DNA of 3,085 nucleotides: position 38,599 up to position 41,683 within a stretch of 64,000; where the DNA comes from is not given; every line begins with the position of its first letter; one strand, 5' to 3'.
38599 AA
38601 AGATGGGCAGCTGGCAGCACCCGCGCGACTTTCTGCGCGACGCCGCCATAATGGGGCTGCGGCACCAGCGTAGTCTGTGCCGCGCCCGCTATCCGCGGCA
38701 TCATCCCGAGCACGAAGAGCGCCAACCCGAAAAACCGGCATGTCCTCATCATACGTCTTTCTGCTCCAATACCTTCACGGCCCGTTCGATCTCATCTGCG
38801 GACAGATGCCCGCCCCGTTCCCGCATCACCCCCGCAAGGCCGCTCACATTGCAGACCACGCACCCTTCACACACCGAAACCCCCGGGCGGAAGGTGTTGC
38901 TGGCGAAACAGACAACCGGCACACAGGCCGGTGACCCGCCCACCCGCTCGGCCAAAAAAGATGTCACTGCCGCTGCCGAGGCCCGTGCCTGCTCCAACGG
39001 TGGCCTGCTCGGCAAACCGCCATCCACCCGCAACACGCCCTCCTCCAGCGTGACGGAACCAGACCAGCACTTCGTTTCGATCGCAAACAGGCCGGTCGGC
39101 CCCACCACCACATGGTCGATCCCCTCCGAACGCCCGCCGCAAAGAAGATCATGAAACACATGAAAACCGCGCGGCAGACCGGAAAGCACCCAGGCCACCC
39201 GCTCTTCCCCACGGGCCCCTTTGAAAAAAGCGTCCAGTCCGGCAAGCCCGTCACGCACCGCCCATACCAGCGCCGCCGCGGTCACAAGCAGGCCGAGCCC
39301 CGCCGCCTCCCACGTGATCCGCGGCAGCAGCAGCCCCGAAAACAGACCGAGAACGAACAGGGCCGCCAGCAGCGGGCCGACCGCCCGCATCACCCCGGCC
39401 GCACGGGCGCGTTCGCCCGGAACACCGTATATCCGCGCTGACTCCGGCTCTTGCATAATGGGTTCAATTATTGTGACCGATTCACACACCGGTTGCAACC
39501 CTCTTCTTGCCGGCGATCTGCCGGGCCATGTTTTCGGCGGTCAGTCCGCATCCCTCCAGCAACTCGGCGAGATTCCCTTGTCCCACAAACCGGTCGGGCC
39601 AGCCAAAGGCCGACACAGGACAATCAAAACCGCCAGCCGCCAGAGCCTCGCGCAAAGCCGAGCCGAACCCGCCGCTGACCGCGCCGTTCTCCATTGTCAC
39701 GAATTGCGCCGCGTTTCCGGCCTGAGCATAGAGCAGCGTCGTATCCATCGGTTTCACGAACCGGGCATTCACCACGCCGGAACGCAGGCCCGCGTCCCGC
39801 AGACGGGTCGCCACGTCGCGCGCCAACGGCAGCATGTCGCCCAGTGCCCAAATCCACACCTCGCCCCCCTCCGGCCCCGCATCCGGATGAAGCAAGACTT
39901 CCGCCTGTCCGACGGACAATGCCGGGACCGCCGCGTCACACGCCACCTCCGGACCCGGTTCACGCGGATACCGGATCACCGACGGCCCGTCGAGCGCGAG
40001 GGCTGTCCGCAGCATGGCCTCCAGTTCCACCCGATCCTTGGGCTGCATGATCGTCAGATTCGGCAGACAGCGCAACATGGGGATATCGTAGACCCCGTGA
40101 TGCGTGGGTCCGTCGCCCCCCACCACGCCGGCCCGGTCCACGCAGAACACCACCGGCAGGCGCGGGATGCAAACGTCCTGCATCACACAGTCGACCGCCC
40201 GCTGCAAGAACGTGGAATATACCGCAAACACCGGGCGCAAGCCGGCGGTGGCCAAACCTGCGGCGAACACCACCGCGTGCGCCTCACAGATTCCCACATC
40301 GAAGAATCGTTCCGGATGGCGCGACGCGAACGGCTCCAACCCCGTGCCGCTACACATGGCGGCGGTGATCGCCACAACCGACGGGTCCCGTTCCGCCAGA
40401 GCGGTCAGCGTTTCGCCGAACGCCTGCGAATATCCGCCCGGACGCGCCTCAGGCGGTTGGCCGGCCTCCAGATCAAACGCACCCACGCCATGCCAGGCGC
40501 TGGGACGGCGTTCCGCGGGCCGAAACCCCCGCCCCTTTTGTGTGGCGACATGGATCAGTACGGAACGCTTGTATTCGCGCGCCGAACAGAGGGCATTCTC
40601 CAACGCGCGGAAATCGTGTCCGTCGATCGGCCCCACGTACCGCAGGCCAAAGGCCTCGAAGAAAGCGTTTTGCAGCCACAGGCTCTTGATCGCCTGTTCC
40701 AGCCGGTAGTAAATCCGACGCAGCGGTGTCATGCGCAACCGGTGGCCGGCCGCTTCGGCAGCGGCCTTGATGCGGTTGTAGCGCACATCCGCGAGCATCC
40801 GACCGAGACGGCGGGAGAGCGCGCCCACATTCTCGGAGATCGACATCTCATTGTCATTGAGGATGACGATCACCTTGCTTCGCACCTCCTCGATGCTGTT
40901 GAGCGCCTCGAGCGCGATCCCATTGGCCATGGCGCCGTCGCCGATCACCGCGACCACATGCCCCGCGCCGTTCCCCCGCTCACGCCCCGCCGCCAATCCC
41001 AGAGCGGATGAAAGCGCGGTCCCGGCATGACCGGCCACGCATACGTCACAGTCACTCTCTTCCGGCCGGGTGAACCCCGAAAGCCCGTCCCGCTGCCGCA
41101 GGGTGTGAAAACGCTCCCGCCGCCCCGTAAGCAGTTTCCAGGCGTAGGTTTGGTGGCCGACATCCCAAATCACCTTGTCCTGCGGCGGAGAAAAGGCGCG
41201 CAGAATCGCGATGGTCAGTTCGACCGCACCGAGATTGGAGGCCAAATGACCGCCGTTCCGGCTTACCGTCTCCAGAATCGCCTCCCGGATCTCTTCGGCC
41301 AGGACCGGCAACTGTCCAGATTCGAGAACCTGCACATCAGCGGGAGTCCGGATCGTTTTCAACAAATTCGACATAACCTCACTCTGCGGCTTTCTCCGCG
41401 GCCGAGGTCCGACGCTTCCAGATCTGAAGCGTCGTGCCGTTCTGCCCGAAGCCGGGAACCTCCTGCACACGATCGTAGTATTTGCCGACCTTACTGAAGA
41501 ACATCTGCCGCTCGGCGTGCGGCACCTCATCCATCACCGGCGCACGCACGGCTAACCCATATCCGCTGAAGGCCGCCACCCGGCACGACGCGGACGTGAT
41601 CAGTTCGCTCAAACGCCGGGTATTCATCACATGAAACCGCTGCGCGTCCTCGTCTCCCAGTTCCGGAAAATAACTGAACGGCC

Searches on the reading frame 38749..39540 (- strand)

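Call 50: search_protein_families(library=pfam, proteins=[window:38749-39540:-], max_evalue=0.00001)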
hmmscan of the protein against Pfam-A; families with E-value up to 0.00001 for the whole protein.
window:38749-39540:- (263 aa): 1 family
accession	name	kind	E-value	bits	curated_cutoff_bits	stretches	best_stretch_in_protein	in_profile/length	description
PF08378.17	NERD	-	3e-18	66.8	22.1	1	107-212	1-110/111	Nuclease-related domain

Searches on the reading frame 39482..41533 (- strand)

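Call 50: search_protein_families(library=pfam, proteins=[window:39482-41533:-], max_evalue=0.00001)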
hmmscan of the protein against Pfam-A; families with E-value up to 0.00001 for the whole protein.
window:39482-41533:- (683 aa): 3 families
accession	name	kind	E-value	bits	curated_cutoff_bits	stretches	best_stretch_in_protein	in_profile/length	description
PF13292.11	DXP_synthase_N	-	2.1e-103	345.8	21.2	1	58-331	1-274/274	1-deoxy-D-xylulose-5-phosphate synthase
PF02779.29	Transket_pyr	-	5.2e-46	156.9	27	1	368-525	5-170/174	Transketolase, pyrimidine binding domain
PF02780.25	Transketolase_C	-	2.4e-18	66.7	25.9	1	555-668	8-123/124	Transketolase, C-terminal domain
